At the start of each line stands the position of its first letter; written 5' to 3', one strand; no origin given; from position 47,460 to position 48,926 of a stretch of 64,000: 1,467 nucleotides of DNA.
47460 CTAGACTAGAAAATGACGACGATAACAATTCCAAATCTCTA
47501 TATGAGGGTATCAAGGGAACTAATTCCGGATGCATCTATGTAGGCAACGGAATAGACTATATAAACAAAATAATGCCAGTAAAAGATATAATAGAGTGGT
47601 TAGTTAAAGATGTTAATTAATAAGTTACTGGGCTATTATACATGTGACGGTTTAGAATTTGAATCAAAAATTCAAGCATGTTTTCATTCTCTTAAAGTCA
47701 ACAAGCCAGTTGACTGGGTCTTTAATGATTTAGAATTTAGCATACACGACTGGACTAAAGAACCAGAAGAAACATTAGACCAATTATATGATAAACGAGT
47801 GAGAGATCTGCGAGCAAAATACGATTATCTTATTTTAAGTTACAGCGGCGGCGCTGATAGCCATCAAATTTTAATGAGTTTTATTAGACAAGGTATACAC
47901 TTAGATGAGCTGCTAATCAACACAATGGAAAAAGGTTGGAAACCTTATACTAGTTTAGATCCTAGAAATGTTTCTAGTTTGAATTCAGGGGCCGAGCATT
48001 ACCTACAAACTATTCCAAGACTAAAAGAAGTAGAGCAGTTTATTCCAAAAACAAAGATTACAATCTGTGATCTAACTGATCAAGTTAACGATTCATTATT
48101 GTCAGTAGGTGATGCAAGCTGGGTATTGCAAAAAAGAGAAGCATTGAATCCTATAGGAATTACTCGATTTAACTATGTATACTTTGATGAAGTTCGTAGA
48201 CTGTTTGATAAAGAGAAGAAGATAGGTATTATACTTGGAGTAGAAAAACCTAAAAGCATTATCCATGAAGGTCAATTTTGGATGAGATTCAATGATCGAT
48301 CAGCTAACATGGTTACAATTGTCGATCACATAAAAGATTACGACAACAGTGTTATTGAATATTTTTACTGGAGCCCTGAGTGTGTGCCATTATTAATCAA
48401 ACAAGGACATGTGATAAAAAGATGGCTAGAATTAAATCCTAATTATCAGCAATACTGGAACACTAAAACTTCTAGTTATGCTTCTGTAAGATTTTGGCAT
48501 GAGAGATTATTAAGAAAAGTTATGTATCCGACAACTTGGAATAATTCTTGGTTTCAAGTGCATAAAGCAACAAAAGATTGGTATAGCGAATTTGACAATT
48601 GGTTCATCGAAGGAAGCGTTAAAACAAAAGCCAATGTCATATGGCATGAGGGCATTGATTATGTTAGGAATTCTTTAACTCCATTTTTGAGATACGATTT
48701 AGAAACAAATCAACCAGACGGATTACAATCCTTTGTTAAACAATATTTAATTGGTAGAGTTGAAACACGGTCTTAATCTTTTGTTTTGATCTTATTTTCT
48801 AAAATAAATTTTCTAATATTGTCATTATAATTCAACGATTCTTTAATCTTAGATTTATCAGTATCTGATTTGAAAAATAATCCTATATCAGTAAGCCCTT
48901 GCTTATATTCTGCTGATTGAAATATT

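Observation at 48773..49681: Phage-encoded periplasmic TctC/Bug-family solute-binding proteins with signal peptides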

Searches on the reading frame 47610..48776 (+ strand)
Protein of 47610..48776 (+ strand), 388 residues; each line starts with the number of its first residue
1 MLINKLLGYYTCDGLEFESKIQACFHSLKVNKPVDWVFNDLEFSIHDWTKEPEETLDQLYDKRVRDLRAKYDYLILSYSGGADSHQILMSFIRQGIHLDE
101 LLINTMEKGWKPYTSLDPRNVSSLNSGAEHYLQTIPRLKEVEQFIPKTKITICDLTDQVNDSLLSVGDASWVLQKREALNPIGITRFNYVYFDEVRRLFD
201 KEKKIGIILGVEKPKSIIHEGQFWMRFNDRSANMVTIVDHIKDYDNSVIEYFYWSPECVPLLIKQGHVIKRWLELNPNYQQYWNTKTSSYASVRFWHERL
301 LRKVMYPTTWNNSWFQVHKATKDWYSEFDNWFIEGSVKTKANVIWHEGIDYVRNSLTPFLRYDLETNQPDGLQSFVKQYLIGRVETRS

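Call 7: search_protein_families(library=pfam, proteins=[window:47610-48776:+], max_evalue=0.01)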
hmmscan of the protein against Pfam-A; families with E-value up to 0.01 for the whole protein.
window:47610-48776:+ (388 aa): 0 families

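Call 44: search_protein_families(library=pfam, proteins=[window:47610-48776:+], max_evalue=5)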
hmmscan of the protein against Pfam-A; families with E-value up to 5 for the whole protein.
window:47610-48776:+ (388 aa): 0 families

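Call 45: search_protein_families(library=phrogs, proteins=[window:47610-48776:+], max_evalue=0.01)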
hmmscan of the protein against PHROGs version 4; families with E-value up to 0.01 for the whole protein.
window:47610-48776:+ (388 aa): 0 families

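Call 46: search_solved_structures(query=window:47610-48776:+, max_evalue=5, show_alignments=2)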
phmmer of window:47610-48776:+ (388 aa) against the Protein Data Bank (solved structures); distinct sequences matched with E-value up to 5: 5.
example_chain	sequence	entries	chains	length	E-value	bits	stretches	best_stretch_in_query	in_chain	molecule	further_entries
7z55_AAA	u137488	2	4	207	0.038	15.8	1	94-168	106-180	CRISPR-associated protein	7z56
6drr_A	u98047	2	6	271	0.47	12.2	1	235-270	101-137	Short-chain dehydrogenase | Putative oxidoreductase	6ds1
2ywb_A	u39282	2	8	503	0.78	11.5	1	43-96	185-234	GMP synthase [glutamine-hydrolyzing]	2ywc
7c97_I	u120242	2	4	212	0.93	11.2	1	283-337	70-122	Stringent starvation protein A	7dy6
6wmu_K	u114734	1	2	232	1.1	11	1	283-337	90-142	Stringent starvation protein A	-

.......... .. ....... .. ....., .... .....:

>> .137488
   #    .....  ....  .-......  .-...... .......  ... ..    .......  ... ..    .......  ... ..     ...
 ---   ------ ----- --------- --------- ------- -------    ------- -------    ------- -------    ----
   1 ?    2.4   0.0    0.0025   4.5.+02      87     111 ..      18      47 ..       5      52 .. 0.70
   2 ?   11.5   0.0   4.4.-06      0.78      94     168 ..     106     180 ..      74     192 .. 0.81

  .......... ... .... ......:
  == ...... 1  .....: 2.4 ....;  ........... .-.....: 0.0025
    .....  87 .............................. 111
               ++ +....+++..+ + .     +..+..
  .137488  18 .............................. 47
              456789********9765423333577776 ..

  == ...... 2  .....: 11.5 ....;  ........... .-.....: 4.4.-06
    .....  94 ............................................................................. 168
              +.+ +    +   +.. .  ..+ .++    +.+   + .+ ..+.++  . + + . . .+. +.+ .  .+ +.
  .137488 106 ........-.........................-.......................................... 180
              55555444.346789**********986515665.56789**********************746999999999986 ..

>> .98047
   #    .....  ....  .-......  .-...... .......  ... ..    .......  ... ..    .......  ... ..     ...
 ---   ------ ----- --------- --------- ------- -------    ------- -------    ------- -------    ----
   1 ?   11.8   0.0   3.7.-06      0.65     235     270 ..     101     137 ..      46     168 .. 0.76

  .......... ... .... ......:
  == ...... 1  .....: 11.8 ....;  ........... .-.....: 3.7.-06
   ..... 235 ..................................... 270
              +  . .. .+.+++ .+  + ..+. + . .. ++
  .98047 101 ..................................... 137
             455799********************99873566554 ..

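Call 48: find_homologous_proteins(query=window:47610-48776:+, max_evalue=0.001)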
Query window:47610-48776:+ (388 aa): 794 proteins with E <= 0.001 among 1826 candidates; the best 120 are listed.
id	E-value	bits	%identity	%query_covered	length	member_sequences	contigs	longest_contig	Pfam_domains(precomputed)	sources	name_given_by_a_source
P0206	4.5e-238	808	85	99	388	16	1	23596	-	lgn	-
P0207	6.4e-234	794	85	99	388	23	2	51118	-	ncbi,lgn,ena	-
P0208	5.8e-232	787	83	99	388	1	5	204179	-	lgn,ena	-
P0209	8.6e-232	787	83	99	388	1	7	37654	-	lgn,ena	-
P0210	1.0e-231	787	83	99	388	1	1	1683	-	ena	-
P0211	1.2e-231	786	83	99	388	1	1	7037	-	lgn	-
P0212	1.9e-231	786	83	99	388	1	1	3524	-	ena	-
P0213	2.7e-231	785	83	99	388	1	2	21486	-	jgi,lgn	jgi:hypothetical protein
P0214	2.9e-231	785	82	99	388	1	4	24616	-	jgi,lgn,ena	jgi:hypothetical protein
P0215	6.7e-231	784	82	99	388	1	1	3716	-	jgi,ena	jgi:hypothetical protein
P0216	1.2e-230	783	82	99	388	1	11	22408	-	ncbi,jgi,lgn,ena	jgi:hypothetical protein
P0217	9.2e-230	780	82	99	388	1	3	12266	-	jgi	jgi:hypothetical protein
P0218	1.3e-229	780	83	99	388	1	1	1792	-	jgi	-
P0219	3.2e-229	778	82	99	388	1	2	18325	-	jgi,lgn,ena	jgi:hypothetical protein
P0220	4.2e-228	775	82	99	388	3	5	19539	-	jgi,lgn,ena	-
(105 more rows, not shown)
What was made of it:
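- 47610..48776 (+): PP388: 388-aa protein with an invariant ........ (PP-loop) motif and no known family. It is convergent with TctC1 and overlaps it by 4 nt. It is the conserved partner of TctC1. 794 cluster representatives, all labelled hypothetical (call 48).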

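Call 54: search_solved_structures(query=A3, max_evalue=5, show_alignments=3)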
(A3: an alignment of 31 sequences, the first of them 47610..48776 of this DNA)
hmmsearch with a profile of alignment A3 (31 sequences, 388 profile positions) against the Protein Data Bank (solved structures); distinct sequences matched with E-value up to 5: 1.
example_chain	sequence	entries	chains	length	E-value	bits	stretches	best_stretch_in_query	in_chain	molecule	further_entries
2cb9_A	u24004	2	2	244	0.12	14.1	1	58-129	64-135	FENGYCIN SYNTHETASE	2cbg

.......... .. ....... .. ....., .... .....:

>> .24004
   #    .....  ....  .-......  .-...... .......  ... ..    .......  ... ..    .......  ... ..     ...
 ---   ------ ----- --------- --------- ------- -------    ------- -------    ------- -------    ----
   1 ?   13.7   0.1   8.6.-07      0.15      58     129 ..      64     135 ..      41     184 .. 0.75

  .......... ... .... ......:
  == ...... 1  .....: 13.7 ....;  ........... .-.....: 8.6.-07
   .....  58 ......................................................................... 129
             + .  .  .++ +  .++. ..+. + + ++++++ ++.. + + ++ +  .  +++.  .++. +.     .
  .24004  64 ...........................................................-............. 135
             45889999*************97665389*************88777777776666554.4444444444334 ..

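Call 63: search_protein_families(library=ncbifam, proteins=[window:47610-48776:+], max_evalue=0.1)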
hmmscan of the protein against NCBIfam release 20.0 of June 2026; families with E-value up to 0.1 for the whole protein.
window:47610-48776:+ (388 aa): 1 family
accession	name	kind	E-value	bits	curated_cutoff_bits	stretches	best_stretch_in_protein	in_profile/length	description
TIGR03573.1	WbuX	subfamily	0.042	13.3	203.2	0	46-134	37-121/344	N-acetyl sugar amidotransferase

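Call 64: search_dna_similar(query=window:47610-48776:+, collection=phages, mode=protein, max_rows=20, max_evalue=0.01)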
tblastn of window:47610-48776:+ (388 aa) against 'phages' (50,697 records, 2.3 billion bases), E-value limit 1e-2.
No match.

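Call 66: search_protein_families(library=pfam, alignment_id=A3, max_evalue=1)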
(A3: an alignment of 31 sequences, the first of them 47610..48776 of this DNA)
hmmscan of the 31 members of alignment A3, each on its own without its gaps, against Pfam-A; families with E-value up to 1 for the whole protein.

A. member 1, window:47610-48776:+ (388 aa): 0 families

B. families by the number of members that match (of 31 scanned): 13 families
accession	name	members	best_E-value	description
PF13614.12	AAA_31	3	0.036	AAA domain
PF14417.12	MEDS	3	0.079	MEDS: MEthanogen/methylotroph, DcmR Sensory domain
PF18949.5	DUF5693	2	0.0049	Family of unknown function (DUF5693)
PF05430.17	Methyltransf_30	2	0.044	S-adenosyl-L-methionine-dependent methyltransferase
PF12305.13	DUF3630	1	0.027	Protein of unknown function (DUF3630)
PF11556.13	EBA-175_VI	1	0.04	Erythrocyte binding antigen 175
PF02868.21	Peptidase_M4_C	1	0.082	Thermolysin metallopeptidase, alpha-helical domain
PF01239.28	PPTA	1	0.093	Protein prenyltransferase alpha subunit repeat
PF09615.15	Cas_Csy3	1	0.1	CRISPR-associated protein (Cas_Csy3)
PF21237.2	Pus10_N_euk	1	0.17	Eukaryotic Pus10, N-terminal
PF16924.11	DpaA_N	1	0.2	Dipicolinate synthase subunit A N-terminal domain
PF24324.1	MYND_ZMYND11_ZMYD8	1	0.23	ZMYND11/ZMYD8, MYND zinc finger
PF21198.3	ASH2L-like_WH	1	0.78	Set1/Ash2 histone methyltransferase complex subunit ASH2-like, WH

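Call 82: find_related_loci(query=A3, collection=genome_contigs, flank=8000)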
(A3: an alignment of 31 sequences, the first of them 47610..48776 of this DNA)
Query A3 (388 aa) in genome_contigs; peptide patterns used: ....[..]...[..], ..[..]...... (x = any residue, [..] = any of these).
7 stretches matched a pattern; 1 encode a relative of the query (tblastn E <= 1e-3); 1 distinct loci.
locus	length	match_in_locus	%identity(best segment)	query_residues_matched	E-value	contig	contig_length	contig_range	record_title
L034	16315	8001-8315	26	58-159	2e-4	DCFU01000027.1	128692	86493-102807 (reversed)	MAG TPA_asm: Megamonas sp. UBA1796 UBA1796_contig_21903, whole genome shotgun sequence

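Call 84: find_related_loci(query=A3, collection=viral_contigs, flank=6000)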
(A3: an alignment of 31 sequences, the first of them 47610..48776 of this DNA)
Query A3 (388 aa) in viral_contigs; peptide patterns used: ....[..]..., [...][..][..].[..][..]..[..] (x = any residue, [..] = any of these).
272 stretches matched a pattern; 263 encode a relative of the query (tblastn E <= 1e-3); the best 80 are kept; 78 distinct loci.
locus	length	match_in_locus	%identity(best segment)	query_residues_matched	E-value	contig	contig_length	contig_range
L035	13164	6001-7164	74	1-388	0e+0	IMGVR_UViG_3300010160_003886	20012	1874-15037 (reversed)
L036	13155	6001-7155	55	2-385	9e-149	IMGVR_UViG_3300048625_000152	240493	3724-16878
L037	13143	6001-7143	56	3-384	2e-148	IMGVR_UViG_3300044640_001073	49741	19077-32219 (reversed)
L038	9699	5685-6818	56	3-382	8e-148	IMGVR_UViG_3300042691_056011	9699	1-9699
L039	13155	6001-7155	57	1-387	9e-147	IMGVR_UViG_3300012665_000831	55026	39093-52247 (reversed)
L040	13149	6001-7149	55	1-385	1e-146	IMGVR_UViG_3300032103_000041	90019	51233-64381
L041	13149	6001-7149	54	3-386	3e-146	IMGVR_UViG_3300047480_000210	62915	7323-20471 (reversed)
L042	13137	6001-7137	57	1-382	5e-146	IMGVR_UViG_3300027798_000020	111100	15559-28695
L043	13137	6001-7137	57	1-382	5e-146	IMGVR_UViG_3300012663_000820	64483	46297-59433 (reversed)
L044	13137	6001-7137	57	1-382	5e-146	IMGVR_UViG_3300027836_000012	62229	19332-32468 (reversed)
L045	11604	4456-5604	54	3-386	7e-145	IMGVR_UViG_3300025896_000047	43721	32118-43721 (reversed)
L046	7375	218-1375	54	3-386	3e-144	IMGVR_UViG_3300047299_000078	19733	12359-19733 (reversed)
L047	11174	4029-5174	55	3-386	3e-144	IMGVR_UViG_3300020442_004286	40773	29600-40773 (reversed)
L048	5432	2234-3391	56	2-388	7e-144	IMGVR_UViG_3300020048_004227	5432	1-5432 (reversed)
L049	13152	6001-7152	53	1-386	2e-142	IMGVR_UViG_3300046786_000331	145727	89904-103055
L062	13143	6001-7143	53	1-386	6e-139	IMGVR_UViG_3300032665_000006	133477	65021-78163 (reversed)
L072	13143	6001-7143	54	2-384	6e-135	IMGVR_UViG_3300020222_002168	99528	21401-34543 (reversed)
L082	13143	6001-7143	56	2-384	2e-142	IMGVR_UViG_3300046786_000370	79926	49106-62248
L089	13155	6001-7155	47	4-388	4e-117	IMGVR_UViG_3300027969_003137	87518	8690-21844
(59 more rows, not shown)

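Call 87: search_protein_families(library=pfam, proteins=[L089:9156-10619:+, L089:10631-11686:+, L042:2849-3781:+, L089:7659-8981:-, L072:7197-8138:+, L072:8155-9477:+, L036:4449-5288:+, L036:10655-11830:+, L082:7179-8159:-, L042:5189-6004:+], max_evalue=0.01)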
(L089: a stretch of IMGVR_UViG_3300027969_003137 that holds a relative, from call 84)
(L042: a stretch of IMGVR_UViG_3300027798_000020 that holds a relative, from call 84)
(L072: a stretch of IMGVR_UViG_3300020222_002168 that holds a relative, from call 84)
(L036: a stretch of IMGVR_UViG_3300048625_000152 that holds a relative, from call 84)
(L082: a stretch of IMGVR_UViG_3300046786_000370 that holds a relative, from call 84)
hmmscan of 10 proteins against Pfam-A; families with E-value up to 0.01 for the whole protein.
L089:9156-10619:+ (487 aa): 1 family
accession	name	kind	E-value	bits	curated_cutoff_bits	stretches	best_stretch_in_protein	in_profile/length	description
PF01970.21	TctA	-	3.7e-85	286.5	28.9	1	10-431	2-423/423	Tripartite tricarboxylate transporter TctA family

L089:10631-11686:+ (351 aa): 0 families

L042:2849-3781:+ (310 aa): 1 family
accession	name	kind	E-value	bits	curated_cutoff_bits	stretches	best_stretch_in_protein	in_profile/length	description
PF03480.18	DctP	-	4.9e-43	147.9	23.4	1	16-296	11-284/286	Bacterial extracellular solute-binding protein, family 7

L089:7659-8981:- (440 aa): 6 families
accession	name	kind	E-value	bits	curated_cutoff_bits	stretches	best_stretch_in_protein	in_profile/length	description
PF13489.12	Methyltransf_23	-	1.4e-12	48.1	27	2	108-193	21-117/164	Methyltransferase domain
PF13649.12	Methyltransf_25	-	1.9e-09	38.5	27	1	145-188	54-97/97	Methyltransferase domain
PF08241.18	Methyltransf_11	-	4.3e-09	37.3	21.2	1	114-192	1-95/95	Methyltransferase domain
PF08242.18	Methyltransf_12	-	3.5e-07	31.3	30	1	148-190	55-98/98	Methyltransferase domain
PF13847.12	Methyltransf_31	-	0.0001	22.4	27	0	145-192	62-109/145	Methyltransferase domain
PF02353.26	CMAS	-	0.0067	16.2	27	0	137-191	109-163/273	Mycolic acid cyclopropane synthetase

L072:7197-8138:+ (313 aa): 1 family
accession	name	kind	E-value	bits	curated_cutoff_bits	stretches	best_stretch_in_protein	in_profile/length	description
PF00501.34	AMP-binding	-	2.5e-19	69.8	29.9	1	86-253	167-348/384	AMP-binding enzyme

L072:8155-9477:+ (440 aa): 2 families
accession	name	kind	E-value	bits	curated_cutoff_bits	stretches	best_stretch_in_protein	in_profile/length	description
PF04055.27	Radical_SAM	-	1.7e-12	48.3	29.5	1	216-313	45-143/166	Radical SAM superfamily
PF13186.11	SPASM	-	3.5e-06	27.6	21.5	1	9-83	1-67/67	Iron-sulfur cluster-binding domain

L036:4449-5288:+ (279 aa): 0 families

L036:10655-11830:+ (391 aa): 1 family
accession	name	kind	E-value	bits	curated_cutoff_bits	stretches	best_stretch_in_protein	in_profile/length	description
PF04055.27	Radical_SAM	-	1.6e-05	25.6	29.5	1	24-145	2-111/166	Radical SAM superfamily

L082:7179-8159:- (326 aa): 1 family
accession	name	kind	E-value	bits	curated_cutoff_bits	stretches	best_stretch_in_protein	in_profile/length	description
PF04055.27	Radical_SAM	-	2.3e-13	51.1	29.5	1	36-144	3-110/166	Radical SAM superfamily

L042:5189-6004:+ (271 aa): 1 family
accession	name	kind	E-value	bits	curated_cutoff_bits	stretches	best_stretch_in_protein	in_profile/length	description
PF00487.30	FA_desaturase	-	2.2e-14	54.3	29.7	1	64-253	14-225/253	Fatty acid desaturase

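Call 95: find_related_loci(query=A4, collection=viral_contigs, flank=8000)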
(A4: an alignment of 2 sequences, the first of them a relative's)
Query A4 (495 aa) in viral_contigs; peptide patterns used: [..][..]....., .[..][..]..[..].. (x = any residue, [..] = any of these).
47 stretches matched a pattern; 10 encode a relative of the query (tblastn E <= 1e-3); 10 distinct loci.
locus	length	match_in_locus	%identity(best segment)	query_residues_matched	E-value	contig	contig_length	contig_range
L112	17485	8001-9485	100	1-495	0e+0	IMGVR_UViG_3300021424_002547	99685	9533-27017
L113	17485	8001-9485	100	1-495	0e+0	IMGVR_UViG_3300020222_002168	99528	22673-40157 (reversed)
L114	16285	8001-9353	29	26-471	1e-45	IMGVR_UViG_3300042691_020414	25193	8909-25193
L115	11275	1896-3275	29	26-489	6e-45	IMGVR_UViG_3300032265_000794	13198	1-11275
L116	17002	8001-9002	32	26-356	4e-42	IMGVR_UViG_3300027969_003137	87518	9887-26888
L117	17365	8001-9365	29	26-479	1e-41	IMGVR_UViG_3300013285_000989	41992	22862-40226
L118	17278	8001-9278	28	26-448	2e-32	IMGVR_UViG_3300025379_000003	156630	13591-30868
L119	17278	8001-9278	28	26-448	2e-32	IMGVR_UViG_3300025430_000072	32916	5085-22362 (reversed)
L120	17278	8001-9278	28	26-448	2e-32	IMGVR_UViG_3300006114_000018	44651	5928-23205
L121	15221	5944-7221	28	26-448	2e-32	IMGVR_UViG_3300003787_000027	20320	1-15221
